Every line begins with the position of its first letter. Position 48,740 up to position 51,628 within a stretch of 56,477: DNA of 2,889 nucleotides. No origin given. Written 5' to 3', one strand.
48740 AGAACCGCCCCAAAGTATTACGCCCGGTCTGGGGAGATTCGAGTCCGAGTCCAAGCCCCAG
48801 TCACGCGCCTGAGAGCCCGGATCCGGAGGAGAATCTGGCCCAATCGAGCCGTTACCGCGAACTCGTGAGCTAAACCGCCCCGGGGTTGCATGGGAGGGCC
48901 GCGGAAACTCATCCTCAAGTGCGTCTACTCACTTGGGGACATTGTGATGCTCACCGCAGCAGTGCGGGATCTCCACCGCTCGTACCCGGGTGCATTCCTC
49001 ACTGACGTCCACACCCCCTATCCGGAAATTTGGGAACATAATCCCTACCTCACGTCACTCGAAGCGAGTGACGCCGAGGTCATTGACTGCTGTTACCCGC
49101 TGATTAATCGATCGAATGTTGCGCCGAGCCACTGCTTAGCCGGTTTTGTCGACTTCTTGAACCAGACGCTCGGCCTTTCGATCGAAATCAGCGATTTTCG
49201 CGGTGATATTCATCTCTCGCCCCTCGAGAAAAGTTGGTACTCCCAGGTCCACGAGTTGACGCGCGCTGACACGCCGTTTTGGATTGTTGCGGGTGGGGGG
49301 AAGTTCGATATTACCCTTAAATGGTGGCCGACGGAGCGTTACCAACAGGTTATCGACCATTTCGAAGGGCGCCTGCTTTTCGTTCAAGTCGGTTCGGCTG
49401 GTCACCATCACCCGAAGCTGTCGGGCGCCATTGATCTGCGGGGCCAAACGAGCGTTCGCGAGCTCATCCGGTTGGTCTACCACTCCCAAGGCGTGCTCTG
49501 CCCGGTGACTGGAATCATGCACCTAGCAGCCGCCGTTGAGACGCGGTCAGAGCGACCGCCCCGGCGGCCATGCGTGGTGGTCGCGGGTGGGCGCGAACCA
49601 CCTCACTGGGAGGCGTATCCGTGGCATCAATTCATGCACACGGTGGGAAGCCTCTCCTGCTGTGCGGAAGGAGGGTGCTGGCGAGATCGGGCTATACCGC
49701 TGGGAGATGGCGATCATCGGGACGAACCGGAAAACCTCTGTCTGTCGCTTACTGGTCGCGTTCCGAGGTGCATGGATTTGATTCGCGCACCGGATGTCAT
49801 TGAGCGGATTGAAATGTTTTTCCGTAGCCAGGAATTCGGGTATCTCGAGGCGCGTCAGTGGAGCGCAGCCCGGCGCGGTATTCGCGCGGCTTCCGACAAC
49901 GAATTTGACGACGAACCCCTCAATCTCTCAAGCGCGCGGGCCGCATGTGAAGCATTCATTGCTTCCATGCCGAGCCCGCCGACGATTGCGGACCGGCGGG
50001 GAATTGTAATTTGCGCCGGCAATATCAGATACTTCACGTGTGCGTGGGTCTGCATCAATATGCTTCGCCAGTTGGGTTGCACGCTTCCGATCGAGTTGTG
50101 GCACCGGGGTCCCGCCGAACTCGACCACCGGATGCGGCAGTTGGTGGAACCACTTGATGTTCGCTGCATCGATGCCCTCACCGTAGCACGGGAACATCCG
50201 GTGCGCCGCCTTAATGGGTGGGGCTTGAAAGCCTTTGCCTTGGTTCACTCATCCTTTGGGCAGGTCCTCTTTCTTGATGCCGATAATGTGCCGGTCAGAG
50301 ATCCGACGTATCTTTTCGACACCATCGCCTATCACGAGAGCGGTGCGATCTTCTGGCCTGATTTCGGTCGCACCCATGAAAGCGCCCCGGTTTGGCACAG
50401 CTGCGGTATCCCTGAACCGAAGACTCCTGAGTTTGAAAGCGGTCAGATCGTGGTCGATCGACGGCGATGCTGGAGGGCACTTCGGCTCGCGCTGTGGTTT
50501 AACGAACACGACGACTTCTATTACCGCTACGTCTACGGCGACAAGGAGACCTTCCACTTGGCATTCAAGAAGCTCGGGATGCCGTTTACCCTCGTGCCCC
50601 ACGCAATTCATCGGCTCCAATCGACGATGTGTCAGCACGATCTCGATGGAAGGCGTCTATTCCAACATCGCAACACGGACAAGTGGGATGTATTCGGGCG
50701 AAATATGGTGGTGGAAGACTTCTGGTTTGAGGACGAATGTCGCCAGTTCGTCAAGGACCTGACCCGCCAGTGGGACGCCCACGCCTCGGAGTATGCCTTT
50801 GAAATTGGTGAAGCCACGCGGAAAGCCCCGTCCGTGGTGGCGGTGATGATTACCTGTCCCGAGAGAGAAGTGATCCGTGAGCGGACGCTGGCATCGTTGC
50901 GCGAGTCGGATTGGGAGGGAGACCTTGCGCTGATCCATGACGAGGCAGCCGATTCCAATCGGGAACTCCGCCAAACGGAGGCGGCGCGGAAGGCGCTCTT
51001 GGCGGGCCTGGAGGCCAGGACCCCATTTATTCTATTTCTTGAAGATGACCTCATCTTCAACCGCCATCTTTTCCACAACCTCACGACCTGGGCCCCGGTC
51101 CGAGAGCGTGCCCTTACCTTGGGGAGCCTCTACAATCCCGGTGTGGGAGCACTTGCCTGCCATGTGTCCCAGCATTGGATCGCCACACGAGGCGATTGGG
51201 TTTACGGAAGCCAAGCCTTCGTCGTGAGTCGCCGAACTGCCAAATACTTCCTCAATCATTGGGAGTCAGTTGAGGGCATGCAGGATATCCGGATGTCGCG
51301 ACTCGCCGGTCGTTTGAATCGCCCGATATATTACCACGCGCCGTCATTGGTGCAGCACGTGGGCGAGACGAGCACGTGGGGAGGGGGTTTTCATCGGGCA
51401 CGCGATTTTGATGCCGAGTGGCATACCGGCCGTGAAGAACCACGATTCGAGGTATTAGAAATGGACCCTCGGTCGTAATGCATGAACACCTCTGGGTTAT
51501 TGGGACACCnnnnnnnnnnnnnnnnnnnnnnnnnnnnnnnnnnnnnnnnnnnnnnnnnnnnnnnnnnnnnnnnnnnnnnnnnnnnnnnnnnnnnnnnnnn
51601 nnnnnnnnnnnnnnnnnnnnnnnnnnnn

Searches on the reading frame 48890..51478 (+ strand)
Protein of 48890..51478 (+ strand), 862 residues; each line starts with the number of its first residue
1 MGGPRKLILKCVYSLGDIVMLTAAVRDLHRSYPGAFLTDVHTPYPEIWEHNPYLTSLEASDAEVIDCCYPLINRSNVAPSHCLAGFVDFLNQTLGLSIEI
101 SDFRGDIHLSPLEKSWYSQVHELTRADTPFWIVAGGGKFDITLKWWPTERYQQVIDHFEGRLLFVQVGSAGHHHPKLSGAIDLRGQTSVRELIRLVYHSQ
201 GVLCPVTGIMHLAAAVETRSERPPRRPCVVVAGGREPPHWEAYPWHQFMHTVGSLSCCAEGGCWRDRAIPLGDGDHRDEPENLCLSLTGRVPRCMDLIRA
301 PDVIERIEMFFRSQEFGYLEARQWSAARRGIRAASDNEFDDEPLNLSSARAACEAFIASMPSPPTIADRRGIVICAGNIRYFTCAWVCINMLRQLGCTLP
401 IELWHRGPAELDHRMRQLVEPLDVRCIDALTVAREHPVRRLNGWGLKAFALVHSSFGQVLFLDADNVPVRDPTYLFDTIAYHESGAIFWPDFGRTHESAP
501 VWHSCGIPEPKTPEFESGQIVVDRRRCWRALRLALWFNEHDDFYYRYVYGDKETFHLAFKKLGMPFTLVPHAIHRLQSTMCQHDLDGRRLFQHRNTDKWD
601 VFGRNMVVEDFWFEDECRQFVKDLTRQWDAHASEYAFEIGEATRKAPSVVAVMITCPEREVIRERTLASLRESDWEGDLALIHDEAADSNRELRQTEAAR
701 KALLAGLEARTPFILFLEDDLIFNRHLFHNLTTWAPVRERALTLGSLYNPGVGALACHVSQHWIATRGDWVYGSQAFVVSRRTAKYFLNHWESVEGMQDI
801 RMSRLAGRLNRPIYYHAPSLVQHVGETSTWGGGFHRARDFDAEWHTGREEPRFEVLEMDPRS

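Call 89: search_protein_families(library=pfam, proteins=[window:48890-51478:+], max_evalue=0.00001)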
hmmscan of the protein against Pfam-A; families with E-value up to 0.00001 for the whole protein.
window:48890-51478:+ (862 aa): 2 families
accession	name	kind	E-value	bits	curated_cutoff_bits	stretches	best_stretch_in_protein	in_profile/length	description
PF11051.14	Mannosyl_trans3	-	3.7e-37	128.6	22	2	370-496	2-135/273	Mannosyltransferase putative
PF01075.23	Glyco_transf_9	-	1.2e-06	28.5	22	1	126-219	103-204/247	Glycosyltransferase family 9 (heptosyltransferase)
